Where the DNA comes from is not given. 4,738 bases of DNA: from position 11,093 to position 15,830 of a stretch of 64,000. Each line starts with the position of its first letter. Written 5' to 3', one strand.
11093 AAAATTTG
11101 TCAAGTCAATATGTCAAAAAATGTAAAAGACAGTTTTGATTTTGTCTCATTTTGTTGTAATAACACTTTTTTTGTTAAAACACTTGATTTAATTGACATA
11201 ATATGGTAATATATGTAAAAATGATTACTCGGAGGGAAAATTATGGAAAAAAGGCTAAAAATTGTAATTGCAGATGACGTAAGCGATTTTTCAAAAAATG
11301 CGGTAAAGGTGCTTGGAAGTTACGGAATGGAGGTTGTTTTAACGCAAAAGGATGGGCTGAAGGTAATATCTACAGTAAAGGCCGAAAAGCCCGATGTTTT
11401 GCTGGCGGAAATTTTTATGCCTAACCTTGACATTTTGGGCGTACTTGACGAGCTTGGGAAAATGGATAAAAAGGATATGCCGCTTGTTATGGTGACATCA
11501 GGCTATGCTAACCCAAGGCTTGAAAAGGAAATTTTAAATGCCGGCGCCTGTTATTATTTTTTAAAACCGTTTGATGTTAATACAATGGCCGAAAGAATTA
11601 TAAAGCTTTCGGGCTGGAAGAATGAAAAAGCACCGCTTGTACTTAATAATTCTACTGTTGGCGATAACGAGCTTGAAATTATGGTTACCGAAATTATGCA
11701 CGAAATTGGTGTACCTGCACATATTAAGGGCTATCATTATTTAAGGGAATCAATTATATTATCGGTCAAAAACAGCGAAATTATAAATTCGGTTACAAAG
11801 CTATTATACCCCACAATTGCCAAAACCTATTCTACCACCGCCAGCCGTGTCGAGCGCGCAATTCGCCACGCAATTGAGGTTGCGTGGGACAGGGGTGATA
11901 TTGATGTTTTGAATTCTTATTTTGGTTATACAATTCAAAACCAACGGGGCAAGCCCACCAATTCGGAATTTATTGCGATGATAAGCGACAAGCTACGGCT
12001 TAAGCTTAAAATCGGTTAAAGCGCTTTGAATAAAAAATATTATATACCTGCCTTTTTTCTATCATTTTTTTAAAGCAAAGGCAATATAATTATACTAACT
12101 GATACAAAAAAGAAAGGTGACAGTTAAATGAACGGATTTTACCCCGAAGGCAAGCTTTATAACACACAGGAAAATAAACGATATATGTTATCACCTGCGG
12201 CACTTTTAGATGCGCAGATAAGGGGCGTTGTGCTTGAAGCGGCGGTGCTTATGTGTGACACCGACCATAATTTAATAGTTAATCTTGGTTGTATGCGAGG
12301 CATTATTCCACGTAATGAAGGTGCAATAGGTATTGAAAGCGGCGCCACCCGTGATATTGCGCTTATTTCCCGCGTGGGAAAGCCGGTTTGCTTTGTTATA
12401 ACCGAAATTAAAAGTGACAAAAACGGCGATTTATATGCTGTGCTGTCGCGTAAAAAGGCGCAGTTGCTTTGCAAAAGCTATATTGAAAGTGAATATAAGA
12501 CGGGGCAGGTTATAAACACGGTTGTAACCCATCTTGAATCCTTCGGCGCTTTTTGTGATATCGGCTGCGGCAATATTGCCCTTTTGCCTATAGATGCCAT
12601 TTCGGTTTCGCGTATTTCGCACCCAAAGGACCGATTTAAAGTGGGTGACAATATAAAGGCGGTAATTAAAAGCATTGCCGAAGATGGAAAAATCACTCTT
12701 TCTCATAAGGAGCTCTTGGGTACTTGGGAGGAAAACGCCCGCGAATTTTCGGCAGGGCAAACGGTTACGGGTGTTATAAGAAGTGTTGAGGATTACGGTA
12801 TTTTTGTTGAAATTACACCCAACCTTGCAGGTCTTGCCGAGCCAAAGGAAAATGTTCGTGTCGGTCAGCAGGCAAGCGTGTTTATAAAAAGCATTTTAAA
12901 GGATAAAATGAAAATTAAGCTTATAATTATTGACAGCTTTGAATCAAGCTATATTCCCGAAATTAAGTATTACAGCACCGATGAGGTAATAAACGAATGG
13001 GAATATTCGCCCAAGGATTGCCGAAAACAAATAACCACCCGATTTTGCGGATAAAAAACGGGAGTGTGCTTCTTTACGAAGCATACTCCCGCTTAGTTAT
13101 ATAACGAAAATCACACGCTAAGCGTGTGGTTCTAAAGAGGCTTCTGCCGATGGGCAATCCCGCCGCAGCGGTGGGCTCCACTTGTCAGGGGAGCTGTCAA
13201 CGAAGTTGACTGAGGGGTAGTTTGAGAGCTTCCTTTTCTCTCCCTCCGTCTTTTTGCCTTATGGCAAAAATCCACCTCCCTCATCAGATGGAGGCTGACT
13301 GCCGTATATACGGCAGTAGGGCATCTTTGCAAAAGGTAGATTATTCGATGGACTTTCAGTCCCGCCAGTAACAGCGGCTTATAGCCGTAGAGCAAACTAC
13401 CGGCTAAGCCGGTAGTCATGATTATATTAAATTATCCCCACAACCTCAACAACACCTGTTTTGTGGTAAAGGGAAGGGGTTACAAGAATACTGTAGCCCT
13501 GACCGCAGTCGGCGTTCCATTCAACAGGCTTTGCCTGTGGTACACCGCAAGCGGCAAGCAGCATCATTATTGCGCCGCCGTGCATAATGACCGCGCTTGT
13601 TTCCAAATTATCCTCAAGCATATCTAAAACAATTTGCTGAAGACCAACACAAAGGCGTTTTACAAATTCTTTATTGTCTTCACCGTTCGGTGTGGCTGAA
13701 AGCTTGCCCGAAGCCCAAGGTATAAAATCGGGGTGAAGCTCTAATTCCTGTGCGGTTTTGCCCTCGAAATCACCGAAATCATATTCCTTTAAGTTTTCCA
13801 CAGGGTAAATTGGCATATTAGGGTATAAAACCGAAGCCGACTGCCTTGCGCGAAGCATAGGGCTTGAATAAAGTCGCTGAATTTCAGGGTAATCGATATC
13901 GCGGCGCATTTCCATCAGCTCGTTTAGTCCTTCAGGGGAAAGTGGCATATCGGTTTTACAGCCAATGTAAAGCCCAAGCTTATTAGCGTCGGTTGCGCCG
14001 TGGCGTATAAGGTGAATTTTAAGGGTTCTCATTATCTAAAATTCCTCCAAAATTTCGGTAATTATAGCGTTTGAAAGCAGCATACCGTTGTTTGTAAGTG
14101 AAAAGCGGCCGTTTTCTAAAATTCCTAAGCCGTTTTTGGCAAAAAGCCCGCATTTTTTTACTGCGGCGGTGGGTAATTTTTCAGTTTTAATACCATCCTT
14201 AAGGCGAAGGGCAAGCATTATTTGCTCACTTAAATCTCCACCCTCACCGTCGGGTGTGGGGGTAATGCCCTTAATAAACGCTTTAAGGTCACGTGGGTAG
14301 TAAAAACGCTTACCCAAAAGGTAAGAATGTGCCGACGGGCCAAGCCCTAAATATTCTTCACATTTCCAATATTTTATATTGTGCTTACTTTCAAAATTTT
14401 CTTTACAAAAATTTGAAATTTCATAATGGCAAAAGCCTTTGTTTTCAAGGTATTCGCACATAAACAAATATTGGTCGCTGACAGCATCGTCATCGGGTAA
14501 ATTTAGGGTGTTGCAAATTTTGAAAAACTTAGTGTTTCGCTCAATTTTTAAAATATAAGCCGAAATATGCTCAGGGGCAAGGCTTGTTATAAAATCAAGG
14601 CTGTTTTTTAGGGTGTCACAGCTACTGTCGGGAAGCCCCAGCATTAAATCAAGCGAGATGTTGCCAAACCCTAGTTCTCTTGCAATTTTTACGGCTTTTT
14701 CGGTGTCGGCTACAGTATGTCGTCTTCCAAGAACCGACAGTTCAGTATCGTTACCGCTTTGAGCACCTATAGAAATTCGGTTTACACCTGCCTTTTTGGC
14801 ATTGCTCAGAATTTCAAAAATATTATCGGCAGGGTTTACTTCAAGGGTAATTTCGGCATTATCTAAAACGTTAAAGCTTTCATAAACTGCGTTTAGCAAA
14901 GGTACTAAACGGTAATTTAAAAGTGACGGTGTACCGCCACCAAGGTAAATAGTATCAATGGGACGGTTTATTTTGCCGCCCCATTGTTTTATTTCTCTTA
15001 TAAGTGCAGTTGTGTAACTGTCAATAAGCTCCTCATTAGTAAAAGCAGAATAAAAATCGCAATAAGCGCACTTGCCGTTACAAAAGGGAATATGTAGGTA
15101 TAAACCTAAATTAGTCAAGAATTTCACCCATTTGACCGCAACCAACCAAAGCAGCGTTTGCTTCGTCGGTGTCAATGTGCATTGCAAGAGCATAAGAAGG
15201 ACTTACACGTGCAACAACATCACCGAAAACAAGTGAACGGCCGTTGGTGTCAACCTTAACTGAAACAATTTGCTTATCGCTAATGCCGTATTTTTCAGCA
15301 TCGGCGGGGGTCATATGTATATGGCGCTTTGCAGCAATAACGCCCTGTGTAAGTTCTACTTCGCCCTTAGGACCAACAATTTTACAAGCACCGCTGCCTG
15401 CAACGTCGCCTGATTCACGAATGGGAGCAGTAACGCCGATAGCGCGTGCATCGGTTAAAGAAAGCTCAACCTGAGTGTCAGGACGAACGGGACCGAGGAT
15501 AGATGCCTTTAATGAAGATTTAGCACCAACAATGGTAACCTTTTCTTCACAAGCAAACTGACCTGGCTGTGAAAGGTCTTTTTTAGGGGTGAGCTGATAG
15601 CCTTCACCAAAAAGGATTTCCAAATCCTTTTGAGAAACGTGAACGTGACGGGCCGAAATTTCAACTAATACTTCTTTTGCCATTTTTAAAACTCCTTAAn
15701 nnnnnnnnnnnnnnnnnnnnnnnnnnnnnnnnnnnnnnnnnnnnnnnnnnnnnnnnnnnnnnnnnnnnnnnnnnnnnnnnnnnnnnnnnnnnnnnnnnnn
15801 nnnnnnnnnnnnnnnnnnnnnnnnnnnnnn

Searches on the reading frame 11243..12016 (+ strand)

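Call 50: search_protein_families(library=pfam, proteins=[window:11243-12016:+], max_evalue=0.0001)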
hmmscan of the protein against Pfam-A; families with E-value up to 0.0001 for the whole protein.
window:11243-12016:+ (258 aa): 2 families
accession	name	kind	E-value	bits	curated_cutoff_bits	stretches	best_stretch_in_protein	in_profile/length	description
PF08769.17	Spo0A_C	-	3.4e-45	152.7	25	1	148-251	1-104/104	Sporulation initiation factor Spo0A C terminal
PF00072.30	Response_reg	-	3.3e-15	56.7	30.2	1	7-119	1-110/111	Response regulator receiver domain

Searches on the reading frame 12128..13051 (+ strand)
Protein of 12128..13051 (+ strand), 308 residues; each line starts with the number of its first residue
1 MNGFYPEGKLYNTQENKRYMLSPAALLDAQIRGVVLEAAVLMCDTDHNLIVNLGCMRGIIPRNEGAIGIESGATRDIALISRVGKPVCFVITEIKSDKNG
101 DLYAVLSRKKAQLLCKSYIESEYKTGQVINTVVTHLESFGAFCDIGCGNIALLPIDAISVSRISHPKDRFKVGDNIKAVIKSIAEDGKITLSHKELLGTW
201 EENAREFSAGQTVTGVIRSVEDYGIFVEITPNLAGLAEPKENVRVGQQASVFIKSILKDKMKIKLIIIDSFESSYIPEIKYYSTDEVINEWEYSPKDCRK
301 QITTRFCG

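Call 50: search_protein_families(library=pfam, proteins=[window:12128-13051:+], max_evalue=0.0001)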
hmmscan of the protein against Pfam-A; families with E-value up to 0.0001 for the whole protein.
window:12128-13051:+ (308 aa): 2 families
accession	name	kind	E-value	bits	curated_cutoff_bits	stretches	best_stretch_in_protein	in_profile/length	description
PF00575.29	S1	-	5.5e-19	68.8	22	1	123-194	2-74/74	S1 RNA binding domain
PF23459.1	S1_RRP5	-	8.8e-09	36.2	27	0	123-183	1-61/72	RRP5 S1 domain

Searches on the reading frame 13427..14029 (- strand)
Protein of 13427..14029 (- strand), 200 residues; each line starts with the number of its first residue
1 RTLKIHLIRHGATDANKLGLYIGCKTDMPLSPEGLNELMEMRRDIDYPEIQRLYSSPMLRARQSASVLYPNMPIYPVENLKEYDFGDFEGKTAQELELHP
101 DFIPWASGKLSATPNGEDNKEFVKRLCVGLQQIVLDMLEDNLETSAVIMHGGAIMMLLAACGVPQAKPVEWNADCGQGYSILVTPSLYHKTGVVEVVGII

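Call 50: search_protein_families(library=pfam, proteins=[window:13427-14029:-], max_evalue=0.0001)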
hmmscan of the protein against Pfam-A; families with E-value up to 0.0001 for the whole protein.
window:13427-14029:- (200 aa): 1 family
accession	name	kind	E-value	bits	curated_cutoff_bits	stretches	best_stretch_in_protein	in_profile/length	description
PF00300.27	His_Phos_1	-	2e-28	99.8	21.7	1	5-168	1-166/194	Histidine phosphatase superfamily (branch 1)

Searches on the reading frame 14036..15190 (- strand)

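Call 50: search_protein_families(library=pfam, proteins=[window:14036-15190:-], max_evalue=0.0001)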
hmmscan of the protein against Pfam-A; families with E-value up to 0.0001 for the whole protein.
window:14036-15190:- (384 aa): 2 families
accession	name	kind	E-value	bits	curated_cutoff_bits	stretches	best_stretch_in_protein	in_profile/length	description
PF04055.27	Radical_SAM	-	4e-25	89.4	29.5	1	32-201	2-166/166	Radical SAM superfamily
PF06969.22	HemN_C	-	3.2e-06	27.5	24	1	320-372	7-67/67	HemN C-terminal domain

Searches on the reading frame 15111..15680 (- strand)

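Call 50: search_protein_families(library=pfam, proteins=[window:15111-15680:-], max_evalue=0.0001)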
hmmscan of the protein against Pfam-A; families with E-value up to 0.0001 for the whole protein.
window:15111-15680:- (189 aa): 1 family
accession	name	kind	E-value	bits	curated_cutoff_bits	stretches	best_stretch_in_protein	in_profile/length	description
PF06130.18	PTAC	-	7.3e-80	267.3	25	1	6-178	2-174/176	Phosphate propanoyltransferase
